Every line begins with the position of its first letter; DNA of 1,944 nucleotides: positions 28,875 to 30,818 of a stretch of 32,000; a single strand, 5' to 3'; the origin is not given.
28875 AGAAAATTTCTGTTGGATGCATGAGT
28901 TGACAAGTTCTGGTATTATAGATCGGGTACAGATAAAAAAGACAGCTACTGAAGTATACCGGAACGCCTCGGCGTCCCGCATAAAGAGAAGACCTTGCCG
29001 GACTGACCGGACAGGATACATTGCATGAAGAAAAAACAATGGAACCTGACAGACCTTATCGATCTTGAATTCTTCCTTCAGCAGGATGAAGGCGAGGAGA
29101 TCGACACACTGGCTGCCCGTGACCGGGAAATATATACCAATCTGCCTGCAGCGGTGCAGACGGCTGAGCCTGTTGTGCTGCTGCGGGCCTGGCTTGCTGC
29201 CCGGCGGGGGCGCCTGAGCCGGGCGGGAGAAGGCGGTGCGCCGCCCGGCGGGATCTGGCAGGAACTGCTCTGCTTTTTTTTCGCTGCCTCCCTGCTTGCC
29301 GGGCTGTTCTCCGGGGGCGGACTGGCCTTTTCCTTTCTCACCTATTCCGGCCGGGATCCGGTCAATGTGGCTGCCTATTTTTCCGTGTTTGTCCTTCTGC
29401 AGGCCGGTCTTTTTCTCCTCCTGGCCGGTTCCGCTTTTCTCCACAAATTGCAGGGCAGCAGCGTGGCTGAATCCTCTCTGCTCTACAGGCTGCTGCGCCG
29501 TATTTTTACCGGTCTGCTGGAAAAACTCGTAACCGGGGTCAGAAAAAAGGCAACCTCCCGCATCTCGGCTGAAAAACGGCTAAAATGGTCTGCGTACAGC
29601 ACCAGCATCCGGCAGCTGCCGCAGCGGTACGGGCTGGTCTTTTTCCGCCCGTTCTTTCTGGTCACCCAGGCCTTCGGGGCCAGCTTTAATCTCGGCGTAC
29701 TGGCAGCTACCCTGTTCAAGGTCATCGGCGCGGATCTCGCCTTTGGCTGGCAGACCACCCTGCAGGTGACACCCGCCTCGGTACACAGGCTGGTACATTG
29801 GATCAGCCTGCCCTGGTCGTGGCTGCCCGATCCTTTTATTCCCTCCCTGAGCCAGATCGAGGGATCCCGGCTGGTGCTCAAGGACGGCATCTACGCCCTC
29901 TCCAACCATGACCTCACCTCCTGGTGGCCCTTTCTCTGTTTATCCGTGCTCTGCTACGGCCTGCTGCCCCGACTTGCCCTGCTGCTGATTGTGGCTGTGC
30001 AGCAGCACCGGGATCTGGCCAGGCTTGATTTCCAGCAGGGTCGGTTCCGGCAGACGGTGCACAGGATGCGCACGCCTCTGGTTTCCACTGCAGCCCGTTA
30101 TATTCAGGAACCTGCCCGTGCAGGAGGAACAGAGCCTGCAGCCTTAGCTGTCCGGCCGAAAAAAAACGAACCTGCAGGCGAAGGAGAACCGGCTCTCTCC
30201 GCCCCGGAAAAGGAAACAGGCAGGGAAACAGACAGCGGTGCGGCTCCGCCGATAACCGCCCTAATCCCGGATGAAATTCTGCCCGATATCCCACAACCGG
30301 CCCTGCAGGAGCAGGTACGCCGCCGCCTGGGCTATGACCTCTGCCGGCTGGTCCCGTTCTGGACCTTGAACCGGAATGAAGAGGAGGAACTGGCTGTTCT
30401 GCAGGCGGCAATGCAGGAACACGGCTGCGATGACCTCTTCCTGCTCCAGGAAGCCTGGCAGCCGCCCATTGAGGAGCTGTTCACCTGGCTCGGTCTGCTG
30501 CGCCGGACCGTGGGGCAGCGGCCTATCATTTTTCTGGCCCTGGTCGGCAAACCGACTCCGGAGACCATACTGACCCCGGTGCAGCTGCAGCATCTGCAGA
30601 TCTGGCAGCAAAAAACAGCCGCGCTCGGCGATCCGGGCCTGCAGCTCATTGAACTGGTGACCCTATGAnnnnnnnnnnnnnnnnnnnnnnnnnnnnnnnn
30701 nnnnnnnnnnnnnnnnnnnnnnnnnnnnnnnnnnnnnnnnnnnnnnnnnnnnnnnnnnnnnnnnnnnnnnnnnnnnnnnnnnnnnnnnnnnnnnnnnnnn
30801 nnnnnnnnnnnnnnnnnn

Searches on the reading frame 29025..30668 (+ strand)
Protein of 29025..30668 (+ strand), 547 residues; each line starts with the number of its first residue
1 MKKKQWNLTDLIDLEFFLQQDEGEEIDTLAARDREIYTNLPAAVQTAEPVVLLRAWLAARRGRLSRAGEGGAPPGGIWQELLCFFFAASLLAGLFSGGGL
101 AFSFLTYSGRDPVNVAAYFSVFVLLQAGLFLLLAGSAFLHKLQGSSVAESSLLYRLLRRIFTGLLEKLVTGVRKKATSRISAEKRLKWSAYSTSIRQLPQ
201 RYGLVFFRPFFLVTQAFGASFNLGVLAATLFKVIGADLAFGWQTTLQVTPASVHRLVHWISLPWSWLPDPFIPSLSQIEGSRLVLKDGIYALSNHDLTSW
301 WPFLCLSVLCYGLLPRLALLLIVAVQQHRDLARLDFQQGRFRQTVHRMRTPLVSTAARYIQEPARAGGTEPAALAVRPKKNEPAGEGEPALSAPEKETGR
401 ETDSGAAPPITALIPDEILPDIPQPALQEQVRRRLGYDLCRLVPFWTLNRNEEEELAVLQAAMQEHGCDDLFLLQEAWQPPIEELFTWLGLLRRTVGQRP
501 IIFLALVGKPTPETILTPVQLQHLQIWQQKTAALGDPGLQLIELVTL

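Call 78: search_protein_families(library=pfam, proteins=[window:29025-30668:+], max_evalue=0.00001)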
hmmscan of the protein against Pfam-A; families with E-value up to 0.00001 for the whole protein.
window:29025-30668:+ (547 aa): 1 family
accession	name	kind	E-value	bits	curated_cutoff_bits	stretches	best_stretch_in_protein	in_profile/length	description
PF11067.13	DUF2868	-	1.3e-56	192.9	26.8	1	197-536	20-315/315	Protein of unknown function (DUF2868)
